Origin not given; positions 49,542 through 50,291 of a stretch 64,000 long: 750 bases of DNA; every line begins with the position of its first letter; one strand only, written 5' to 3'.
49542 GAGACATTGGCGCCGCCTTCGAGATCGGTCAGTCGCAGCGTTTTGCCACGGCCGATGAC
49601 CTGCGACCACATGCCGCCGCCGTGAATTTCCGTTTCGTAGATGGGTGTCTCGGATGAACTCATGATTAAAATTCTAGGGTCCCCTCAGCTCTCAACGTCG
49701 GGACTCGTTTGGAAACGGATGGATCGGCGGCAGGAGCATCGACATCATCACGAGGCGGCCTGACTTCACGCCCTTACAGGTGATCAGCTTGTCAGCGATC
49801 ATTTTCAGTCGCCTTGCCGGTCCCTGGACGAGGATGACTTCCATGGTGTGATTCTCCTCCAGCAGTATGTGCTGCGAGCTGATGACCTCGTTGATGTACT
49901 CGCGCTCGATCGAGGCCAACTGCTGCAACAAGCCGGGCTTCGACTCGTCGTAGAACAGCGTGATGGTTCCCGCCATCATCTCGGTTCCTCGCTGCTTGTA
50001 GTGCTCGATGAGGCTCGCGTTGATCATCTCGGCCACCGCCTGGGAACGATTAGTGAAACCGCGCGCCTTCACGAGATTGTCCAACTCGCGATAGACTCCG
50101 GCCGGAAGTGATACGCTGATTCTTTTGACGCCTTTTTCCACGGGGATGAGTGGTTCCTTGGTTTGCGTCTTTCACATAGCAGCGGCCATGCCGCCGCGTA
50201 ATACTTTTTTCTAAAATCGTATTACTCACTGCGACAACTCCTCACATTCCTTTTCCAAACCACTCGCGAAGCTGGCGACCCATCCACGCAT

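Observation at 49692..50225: NikR-family regulator with a degenerate nickel site and a 28-bp NikR-style dyad, heading a nickel-independent carboxylase operon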

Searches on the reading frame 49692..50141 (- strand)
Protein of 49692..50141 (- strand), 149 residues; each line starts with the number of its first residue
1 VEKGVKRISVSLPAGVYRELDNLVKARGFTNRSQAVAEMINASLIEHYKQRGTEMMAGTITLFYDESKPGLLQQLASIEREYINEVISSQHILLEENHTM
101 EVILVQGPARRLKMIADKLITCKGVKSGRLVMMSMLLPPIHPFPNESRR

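Call 3: search_protein_families(library=pfam, proteins=[window:49692-50141:-], max_evalue=0.01)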
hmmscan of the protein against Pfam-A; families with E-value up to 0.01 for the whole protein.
window:49692-50141:- (149 aa): 4 families
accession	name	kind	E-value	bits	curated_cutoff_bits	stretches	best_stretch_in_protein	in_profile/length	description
PF08753.17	NikR_C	-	4.6e-24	84.9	22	1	57-132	1-76/77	NikR C terminal nickel binding domain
PF01402.27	RHH_1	-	7.4e-05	23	20.5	1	7-41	1-34/39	Ribbon-helix-helix protein, copG family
PF07878.17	RHH_5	-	0.0012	18.9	26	1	6-30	2-26/43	CopG-like RHH_1 or ribbon-helix-helix domain, RHH_5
PF15919.11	HicB_lk_antitox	-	0.0072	16.9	27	0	3-39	87-122/123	HicB_like antitoxin of bacterial toxin-antitoxin system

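Call 4: search_protein_families(library=ncbifam, proteins=[window:49692-50141:-], max_evalue=0.01)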
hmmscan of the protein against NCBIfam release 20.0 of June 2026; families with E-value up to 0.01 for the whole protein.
window:49692-50141:- (149 aa): 5 families
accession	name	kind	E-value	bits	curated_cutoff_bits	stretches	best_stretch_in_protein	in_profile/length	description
NF003381.0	PRK04460.1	equivalog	2.5e-32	111.9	105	1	5-134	4-133/139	nickel-responsive transcriptional regulator NikR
NF002169.0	PRK01002.1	subfamily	1.6e-27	96.2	111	1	4-134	3-134/141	nickel responsive regulator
NF002815.0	PRK02967.1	equivalog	6.7e-20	71.5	83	1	6-134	2-131/139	nickel-responsive transcriptional regulator NikR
NF001884.0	PRK00630.1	subfamily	2.7e-18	66.5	119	1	4-134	9-142/148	nickel responsive regulator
TIGR02793.1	nikR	equivalog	1.9e-17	63.7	175.45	1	6-133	1-128/129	nickel-responsive transcriptional regulator NikR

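Call 7: search_solved_structures(query=window:49692-50141:-, max_evalue=0.01, show_alignments=4)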
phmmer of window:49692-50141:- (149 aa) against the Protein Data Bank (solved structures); distinct sequences matched with E-value up to 0.01: 12.
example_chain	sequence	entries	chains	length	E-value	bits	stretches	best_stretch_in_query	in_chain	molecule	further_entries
2bj1_A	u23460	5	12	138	3.4e-31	111.5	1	7-134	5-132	NICKEL RESPONSIVE REGULATOR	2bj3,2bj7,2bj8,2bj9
2wvd_A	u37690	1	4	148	4e-12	49.8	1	4-134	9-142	PUTATIVE NICKEL-RESPONSIVE REGULATOR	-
1q5v_A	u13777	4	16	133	9.4e-12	48.6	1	6-131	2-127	Nickel responsive regulator | Nickel-responsive regulator | Nickel-responsive regulatory protein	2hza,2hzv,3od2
2ca9_A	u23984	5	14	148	2e-11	47.5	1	4-134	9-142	PUTATIVE NICKEL-RESPONSIVE REGULATOR | nickel-responsive regulator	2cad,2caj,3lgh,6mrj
3pht_A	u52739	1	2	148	2.8e-11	47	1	4-134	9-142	Putative nickel-responsive regulator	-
2wvc_A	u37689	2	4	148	2.8e-11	47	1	4-134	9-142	PUTATIVE NICKEL-RESPONSIVE REGULATOR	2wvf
2wve_A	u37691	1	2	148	1e-10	45.2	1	4-134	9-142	PUTATIVE NICKEL-RESPONSIVE REGULATOR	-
2wvb_A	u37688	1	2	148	1.5e-10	44.7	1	4-134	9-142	PUTATIVE NICKEL-RESPONSIVE REGULATOR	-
2y3y_A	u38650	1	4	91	0.0011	22.4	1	57-134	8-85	PUTATIVE NICKEL-RESPONSIVE REGULATOR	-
3qsi_B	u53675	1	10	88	0.0014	22.2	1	58-134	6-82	NikR nickel-responsive regulator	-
3bkf_A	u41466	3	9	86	0.0081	19.7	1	59-131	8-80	Nickel-responsive regulator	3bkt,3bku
1q5y_A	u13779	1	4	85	0.0099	19.4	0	59-131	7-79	Nickel responsive regulator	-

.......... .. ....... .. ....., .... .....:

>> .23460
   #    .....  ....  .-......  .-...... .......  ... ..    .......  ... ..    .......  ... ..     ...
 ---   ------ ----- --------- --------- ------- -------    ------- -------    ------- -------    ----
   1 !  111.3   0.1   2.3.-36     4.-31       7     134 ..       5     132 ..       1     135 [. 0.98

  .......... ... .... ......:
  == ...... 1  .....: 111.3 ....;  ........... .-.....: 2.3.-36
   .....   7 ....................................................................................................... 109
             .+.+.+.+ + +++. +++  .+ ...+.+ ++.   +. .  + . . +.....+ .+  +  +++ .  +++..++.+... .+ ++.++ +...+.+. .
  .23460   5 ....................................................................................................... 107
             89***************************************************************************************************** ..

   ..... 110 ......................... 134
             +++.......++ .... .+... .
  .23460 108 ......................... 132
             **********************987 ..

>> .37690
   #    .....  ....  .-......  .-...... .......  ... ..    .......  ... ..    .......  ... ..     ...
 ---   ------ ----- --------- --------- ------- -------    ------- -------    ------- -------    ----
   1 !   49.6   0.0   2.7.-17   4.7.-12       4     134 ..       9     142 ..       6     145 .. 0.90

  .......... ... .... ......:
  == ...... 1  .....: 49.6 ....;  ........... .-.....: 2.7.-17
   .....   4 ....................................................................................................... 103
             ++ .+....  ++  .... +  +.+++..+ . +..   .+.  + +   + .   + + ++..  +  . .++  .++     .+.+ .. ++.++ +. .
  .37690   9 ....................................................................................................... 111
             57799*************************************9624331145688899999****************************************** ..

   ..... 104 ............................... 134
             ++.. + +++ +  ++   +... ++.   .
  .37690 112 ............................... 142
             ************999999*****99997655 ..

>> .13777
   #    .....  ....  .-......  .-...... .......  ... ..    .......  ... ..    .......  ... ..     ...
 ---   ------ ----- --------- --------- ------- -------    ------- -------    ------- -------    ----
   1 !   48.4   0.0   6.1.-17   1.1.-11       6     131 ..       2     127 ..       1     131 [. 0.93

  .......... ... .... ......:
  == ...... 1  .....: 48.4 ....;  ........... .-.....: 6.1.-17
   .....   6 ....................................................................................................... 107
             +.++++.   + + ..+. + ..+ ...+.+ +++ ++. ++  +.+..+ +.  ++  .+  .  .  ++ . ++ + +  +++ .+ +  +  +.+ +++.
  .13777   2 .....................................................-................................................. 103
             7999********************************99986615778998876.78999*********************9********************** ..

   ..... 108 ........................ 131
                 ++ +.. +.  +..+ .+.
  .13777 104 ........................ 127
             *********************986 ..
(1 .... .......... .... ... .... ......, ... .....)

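Call 8: find_homologous_proteins(query=window:49692-50141:-, max_evalue=0.00001)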
Query window:49692-50141:- (149 aa): 895 proteins with E <= 0.00001 among 910 candidates; the best 120 are listed.
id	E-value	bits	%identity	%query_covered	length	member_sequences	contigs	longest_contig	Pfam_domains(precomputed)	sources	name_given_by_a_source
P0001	3.0e-83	295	91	100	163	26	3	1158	PF08753.18,PF01402.28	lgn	-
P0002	7.3e-83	293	91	99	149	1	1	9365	PF08753.18,PF01402.28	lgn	-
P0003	1.3e-82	293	91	100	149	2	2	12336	PF08753.18,PF01402.28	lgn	-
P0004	2.9e-82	291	91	99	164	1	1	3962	PF08753.18,PF01402.28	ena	-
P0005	9.7e-82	290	90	100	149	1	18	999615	PF08753.18,PF01402.28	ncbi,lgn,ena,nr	ncbi:MAG: nickel-responsive transcriptional regulator NikR [Verrucomicrobiales bacterium]|nr:nickel-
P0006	5.6e-81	287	91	99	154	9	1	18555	PF08753.18,PF01402.28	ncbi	ncbi:MAG: nickel-responsive transcriptional regulator NikR [Verrucomicrobiota bacterium]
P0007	5.9e-81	287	92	98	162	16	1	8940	PF08753.18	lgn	-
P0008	1.0e-80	286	92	97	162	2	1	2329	PF08753.18,PF01402.28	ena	-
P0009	2.2e-73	263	83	98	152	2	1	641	PF08753.18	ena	-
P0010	4.2e-72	259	84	98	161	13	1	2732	PF08753.18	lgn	-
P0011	5.9e-70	252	80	99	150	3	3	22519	PF08753.18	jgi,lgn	jgi:CopG family nickel-responsive transcriptional regulator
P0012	3.5e-69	249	77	97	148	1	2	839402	PF08753.18,PF01402.28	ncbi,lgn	-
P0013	1.5e-68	247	83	95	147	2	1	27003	PF08753.18,PF01402.28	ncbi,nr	ncbi:MAG: ribbon-helix-helix protein, CopG family [Verrucomicrobiales bacterium]|nr:ribbon-helix-hel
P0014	1.8e-68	247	81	95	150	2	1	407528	PF08753.18,PF01402.28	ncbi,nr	ncbi:MAG: CopG family ribbon-helix-helix protein [Verrucomicrobiales bacterium]|nr:CopG family ribbo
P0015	2.5e-68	246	79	98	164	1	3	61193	PF08753.18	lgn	-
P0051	5.7e-49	184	57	96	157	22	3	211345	PF08753.18,PF01402.28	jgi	jgi:CopG family nickel-responsive transcriptional regulator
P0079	2.1e-45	172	59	93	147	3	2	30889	PF08753.18,PF01402.28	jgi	jgi:CopG family transcriptional regulator, nickel-responsive regulator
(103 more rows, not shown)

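Call 13: find_related_loci(query=A1, collection=genome_contigs, flank=10000)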
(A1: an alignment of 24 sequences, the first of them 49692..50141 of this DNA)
Query A1 (149 aa) in genome_contigs; peptide patterns used: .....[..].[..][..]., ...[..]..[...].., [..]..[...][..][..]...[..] (x = any residue, [..] = any of these).
600 stretches matched a pattern (row limit reached: there are more); 590 encode a relative of the query (tblastn E <= 1e-3); the best 80 are kept; 80 distinct loci.
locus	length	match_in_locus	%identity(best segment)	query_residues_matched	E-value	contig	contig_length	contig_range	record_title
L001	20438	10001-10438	84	1-146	6e-81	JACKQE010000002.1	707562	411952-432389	MAG: Akkermansiaceae bacterium isolate HK-STAS-VERR-12 HK-STAS-VERR-12_2, whole genome shotgun sequence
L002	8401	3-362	92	30-149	1e-72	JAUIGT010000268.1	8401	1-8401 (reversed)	MAG: Verrucomicrobiia bacterium isolate Co_bin.17 NODE_47729_length_8401_cov_1.141890, whole genome shotgun sequence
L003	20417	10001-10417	71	3-141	8e-67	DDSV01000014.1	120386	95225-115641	MAG TPA_asm: Akkermansiaceae bacterium UBA2381 UBA2381_contig_1769, whole genome shotgun sequence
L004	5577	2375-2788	73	4-141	4e-66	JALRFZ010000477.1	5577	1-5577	MAG: Verrucomicrobiales bacterium isolate LJ.2 LJ_946384, whole genome shotgun sequence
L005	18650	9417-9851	68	5-149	7e-66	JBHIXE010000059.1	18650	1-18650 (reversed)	MAG: Verrucomicrobiales bacterium isolate MAG42 WDNA05_bin.25.permissive_59, whole genome shotgun sequence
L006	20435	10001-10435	70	3-147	1e-64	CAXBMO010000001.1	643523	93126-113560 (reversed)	MAG TPA_asm: uncultured bacterium isolate ERR2762122_binner12_Refined_132 genome assembly, contig: ERZ3421826.7, whole g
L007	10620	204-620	70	3-141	3e-64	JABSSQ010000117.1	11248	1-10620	MAG: Verrucomicrobiales bacterium isolate DT_116 DT-Verrucomicrobiales-1_scaffold_117, whole genome shotgun sequence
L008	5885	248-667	66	5-144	1e-59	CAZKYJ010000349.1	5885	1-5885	MAG TPA_asm: uncultured Verrucomicrobiales bacterium isolate SRP321284_co1_24 genome assembly, contig: NODE_19536_length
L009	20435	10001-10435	57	5-149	1e-54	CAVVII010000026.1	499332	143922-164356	MAG: uncultured Verrucomicrobiae bacterium isolate MFD02199.bin.2.201 genome assembly, contig: contig_6997, whole genome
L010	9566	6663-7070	61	6-141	3e-53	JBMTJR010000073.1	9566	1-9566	MAG: Kiritimatiellia bacterium isolate CJ_V5_S11_50percent_par_metabat.55 NODE_3861_length_9566_cov_4.551677, whole geno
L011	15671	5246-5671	58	2-140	8e-53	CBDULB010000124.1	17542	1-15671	MAG TPA_asm: uncultured bacterium isolate SRR22808129_concoct_74 genome assembly, contig: ERZ25043455.1581, whole genome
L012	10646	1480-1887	60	6-141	5e-52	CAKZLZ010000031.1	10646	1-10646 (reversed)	MAG TPA_asm: uncultured Verrucomicrobia bacterium isolate ERR2094169_bin.138_CONCOCT_v1.1_MAG genome assembly, contig: E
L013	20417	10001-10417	59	3-141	4e-52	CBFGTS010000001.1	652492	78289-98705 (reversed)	MAG TPA_asm: uncultured Haloferula sp. isolate SRR17295758_binner23_Refined_108 genome assembly, contig: ERZ23579493.3,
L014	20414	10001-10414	59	4-141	7e-52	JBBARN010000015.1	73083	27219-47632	MAG: Luteolibacter sp. isolate EUL_220 ctg15-EUL_220, whole genome shotgun sequence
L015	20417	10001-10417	58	3-141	1e-51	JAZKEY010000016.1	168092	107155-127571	MAG: Verrucomicrobiota bacterium isolate DC_HB_02_SPN181219-bin056 DCHB02SPN_B056_0_000000000016, whole genome shotgun s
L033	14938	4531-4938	56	6-141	6e-50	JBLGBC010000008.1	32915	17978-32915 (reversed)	MAG: Lentimonas sp. isolate 3300053771_138 Ga0535648_0001065, whole genome shotgun sequence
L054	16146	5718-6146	56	5-148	2e-48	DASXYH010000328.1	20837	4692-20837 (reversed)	MAG TPA_asm: Spongiibacteraceae bacterium isolate SMAG_U4819 k141_2124848, whole genome shotgun sequence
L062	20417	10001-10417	53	5-143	1e-47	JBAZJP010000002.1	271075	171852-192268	MAG: Sulfuriferula sp. isolate SO_2017_LW4_122 scaffold_117_c1_LW137-91_2017, whole genome shotgun sequence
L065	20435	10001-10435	53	5-148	1e-47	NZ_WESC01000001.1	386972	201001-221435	Parvibaculum sedimenti strain HXT-9 HXT-9_scaffold1, whole genome shotgun sequence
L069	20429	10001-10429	50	5-147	4e-47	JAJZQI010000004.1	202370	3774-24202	MAG: Proteobacteria bacterium isolate SKS1.bin42 NODE_59_length_202370_cov_3.640052, whole genome shotgun sequence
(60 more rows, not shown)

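Call 31: search_protein_families(library=pfam, proteins=[L033:3325-4329:-, L033:1840-3222:-, L033:937-1833:-, L033:133-933:-, L033:5752-6825:+, L062:5585-6583:+, L062:6615-7577:+, L062:7553-8512:+, L062:8597-9955:+, L062:10489-11313:+], max_evalue=0.001)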
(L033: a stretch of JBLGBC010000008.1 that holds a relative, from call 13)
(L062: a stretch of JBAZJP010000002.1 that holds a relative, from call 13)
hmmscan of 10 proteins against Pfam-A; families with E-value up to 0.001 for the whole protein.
L033:3325-4329:- (335 aa): 2 families
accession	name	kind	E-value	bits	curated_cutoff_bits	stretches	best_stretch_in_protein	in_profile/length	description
PF09084.16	NMT1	-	3.9e-14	53.5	20.5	1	49-187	10-150/216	NMT1/THI5 like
PF13379.11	NMT1_2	-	3.5e-13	50.4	24.7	1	30-257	5-252/252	NMT1-like family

L033:1840-3222:- (461 aa): 1 family
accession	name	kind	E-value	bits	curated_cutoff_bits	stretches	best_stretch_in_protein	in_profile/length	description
PF00528.27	BPD_transp_1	-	2.1e-24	86.7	26.4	1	257-419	1-175/184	Binding-protein-dependent transport system inner membrane component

L033:937-1833:- (299 aa): 5 families
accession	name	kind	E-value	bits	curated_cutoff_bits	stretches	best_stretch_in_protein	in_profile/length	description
PF00005.33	ABC_tran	-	6.6e-31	108.2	25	1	50-189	1-136/137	ABC transporter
PF13304.12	AAA_21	-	5.3e-06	27.1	27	0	63-101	2-57/304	AAA domain, putative AbiEii toxin, Type IV TA system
PF13401.12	AAA_22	-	8.4e-05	23.3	27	1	59-99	4-45/130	AAA domain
PF02463.25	SMC_N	-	0.00022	21.2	40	0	126-213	101-192/220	RecF/RecN/SMC N terminal domain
PF00004.35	AAA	-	0.00033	21.6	21.2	0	65-82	3-20/131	ATPase family associated with various cellular activities (AAA)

L033:133-933:- (267 aa): 1 family
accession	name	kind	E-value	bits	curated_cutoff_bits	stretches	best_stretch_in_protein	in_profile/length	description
PF02633.19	Creatininase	-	1.8e-56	191.7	31.3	1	14-242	2-237/238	Creatinine amidohydrolase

L033:5752-6825:+ (358 aa): 1 family
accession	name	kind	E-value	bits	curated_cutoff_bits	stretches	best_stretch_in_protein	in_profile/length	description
PF01494.25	FAD_binding_3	-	8.1e-07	29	22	1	24-97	4-78/349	FAD binding domain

L062:5585-6583:+ (333 aa): 3 families
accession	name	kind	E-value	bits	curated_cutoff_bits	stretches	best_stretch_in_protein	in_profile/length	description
PF09084.16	NMT1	-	3.6e-21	76.5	20.5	1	45-246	3-209/216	NMT1/THI5 like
PF13379.11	NMT1_2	-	1.2e-15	58.4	24.7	1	34-259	6-251/252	NMT1-like family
PF12974.12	Phosphonate-bd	-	0.0005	20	27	1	59-185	25-161/242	ABC transporter, phosphonate, periplasmic substrate-binding protein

L062:6615-7577:+ (321 aa): 1 family
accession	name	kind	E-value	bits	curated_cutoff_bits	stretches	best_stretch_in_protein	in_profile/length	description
PF00528.27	BPD_transp_1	-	5.3e-20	72.4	26.4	1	142-311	1-182/184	Binding-protein-dependent transport system inner membrane component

L062:7553-8512:+ (320 aa): 5 families
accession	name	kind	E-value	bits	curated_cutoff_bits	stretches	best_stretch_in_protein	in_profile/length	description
PF00005.33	ABC_tran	-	3.6e-35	122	25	1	68-207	1-136/137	ABC transporter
PF13304.12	AAA_21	-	2.2e-05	25.1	27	0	80-101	1-22/304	AAA domain, putative AbiEii toxin, Type IV TA system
PF03193.22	RsgA_GTPase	-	0.00046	20.5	30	0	65-101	94-129/174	RsgA GTPase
PF13401.12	AAA_22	-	0.00061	20.6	27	0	77-102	4-29/130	AAA domain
PF20703.3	nSTAND1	-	0.00085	19.5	27.1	0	74-106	29-59/379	Novel STAND NTPase 1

L062:8597-9955:+ (453 aa): 1 family
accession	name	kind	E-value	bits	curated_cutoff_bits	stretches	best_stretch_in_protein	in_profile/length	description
PF00120.29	Gln-synt_C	-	9.8e-88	294.9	24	1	105-449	3-344/344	Glutamine synthetase, catalytic domain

L062:10489-11313:+ (275 aa): 1 family
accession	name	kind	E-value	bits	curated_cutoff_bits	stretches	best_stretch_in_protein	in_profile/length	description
PF02900.23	LigB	-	3.4e-32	112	26.3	1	43-247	40-247/269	Catalytic LigB subunit of aromatic ring-opening dioxygenase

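Call 32: predict_structure(alignment_id=A1)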
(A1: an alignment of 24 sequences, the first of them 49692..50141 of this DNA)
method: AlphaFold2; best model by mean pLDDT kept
length: 149 residues; sequences in the alignment: 24
mean_pLDDT: 81.9   pTM: 0.63
mean pLDDT of the five models: 81.9, 78.6, 77.1, 76.5, 75.4
residues with pLDDT >= 90: 69; 70-90: 49; 50-70: 22; < 50: 9
segments of 3 or more residues with pLDDT < 50: 147-149
pLDDT, mean of each block of 10 residues (from residue 1): 55 84 83 76 69 84 95 95 92 93 93 95 94 68 48
secondary structure, 60 per line:
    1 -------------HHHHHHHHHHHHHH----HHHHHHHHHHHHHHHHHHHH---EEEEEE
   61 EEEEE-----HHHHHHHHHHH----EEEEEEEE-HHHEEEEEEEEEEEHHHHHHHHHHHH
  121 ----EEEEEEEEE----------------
elements in order: H14-27 H32-51 E55-65 H71-81 E86-93 E98-108 H109-120 E125-133

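Call 47: search_protein_representatives(protein=window:49692-50141:-)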
Query: 149 residues. Proteins with E-value up to 0.001 (for the whole library): 1151; up to 1e-10: 353; up to 1e-30: 19. The best 150 are listed.
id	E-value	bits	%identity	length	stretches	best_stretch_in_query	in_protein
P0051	1.8e-49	183.6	57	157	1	4-147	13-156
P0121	5.7e-46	172.3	55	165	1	4-147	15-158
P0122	9.2e-43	161.9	54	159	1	3-146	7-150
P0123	1.7e-42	161.1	64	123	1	24-142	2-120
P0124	2.1e-42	160.8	53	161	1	3-148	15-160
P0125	7.6e-41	155.7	57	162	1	5-145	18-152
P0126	2.0e-40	154.4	52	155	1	6-146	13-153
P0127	2.8e-39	150.6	55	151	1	4-142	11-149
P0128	2.9e-39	150.6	52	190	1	4-148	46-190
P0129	4.7e-37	143.5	47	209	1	5-144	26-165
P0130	6.1e-37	143.1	51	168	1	2-145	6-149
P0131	1.9e-35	138.3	50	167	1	4-147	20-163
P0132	6.0e-35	136.7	50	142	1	5-141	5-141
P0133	2.8e-34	134.5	46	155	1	3-142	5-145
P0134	2.8e-34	134.5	50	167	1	5-136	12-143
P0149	6.6e-29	117.1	42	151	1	6-133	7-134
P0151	1.0e-28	116.5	43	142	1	4-141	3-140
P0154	1.1e-27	113.1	39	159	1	3-142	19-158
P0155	1.6e-27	112.6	41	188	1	5-142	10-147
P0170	4.9e-25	104.6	41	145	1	3-132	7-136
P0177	1.7e-23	99.6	35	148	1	5-142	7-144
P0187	9.1e-21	90.7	32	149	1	3-141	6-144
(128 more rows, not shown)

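Call 50: find_encoding_contigs(protein=P0051, flank=10000, max_places=3)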
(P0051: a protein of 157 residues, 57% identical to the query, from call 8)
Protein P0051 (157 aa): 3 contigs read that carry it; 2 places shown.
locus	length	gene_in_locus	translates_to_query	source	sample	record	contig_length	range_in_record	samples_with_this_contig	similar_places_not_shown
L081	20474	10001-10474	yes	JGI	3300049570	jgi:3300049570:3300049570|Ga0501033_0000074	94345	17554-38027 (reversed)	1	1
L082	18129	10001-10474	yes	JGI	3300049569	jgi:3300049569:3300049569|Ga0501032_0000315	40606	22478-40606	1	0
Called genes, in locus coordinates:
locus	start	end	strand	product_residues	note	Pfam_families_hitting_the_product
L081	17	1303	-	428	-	PF00375:SDF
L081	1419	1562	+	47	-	PF18919:DUF5670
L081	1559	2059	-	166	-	PF04306:DUF456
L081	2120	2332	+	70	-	-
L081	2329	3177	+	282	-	PF02633:Creatininase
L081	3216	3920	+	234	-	PF00196:GerE, PF08281:Sigma70_r4_2 (weak)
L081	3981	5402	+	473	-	PF00120:Gln-synt_C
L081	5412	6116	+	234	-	PF03781:FGE-sulfatase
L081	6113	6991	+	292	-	PF01261:AP_endonuc_2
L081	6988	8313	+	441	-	PF00355:Rieske, PF00848:Ring_hydroxyl_A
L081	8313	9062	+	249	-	PF00106:adh_short, PF08659:KR (faint), PF13561:adh_short_C2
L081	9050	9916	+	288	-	PF01522:Polysacc_deac_1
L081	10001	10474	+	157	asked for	PF01402:RHH_1, PF08753:NikR_C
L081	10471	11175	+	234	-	PF09347:DUF1989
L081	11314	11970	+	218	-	PF09347:DUF1989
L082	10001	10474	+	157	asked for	PF01402:RHH_1, PF08753:NikR_C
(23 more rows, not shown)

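Call 51: find_encoding_contigs(protein=P0079, flank=10000, max_places=3)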
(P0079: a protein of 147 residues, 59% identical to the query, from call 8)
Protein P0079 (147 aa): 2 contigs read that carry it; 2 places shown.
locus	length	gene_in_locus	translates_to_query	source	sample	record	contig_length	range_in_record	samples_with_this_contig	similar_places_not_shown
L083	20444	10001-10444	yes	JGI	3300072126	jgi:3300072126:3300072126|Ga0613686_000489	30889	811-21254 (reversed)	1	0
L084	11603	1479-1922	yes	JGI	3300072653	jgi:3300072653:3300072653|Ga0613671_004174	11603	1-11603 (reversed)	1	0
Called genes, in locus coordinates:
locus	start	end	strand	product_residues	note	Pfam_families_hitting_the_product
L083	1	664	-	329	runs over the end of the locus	PF03888:MucB_RseB, PF17131:TP_0789-like (weak), PF17188:MucB_RseB_C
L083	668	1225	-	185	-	PF03872:RseA_N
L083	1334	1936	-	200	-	PF07638:Sigma70_ECF, PF04542:Sigma70_r2, PF08281:Sigma70_r4_2, PF04545:Sigma70_r4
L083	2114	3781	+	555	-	PF00890:FAD_binding_2, PF01266:DAO (weak), PF03486:HI0933_like (faint), PF07992:Pyr_redox_2 (faint), PF02910:Succ_DH_flav_C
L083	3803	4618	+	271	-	PF00581:Rhodanese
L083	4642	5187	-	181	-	PF00929:RNase_T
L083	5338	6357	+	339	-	PF01329:Pterin_4a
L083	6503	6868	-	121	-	PF11969:DcpS_C, PF01230:HIT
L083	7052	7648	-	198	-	PF21176:RecR_HhH, PF02132:RecR_ZnF, PF01751:Toprim, PF13662:Toprim_4, PF21175:RecR_C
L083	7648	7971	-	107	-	PF02575:YbaB_DNA_bd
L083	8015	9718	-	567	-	PF07728:AAA_5 (faint), PF05496:RuvB_N (weak), PF13177:DNA_pol3_delta2, PF13401:AAA_22 (weak), PF00004:AAA, PF22608:DNAX_ATPase_lid, PF12169:DNA_pol3_gamma3, PF12170:DNA_pol3_tau_5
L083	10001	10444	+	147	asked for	PF01402:RHH_1 (weak), PF08753:NikR_C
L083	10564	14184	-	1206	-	PF00289:Biotin_carb_N, PF02786:CPSase_L_D2, PF07478:Dala_Dala_lig_C, PF02785:Biotin_carb_C, PF02626:CT_A_B, PF25973:BSH_CzcB (faint), PF02682:CT_C_D, PF00364:Biotin_lipoyl, +1 more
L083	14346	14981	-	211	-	PF09347:DUF1989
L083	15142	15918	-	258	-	PF09347:DUF1989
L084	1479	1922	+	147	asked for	PF01402:RHH_1 (weak), PF08753:NikR_C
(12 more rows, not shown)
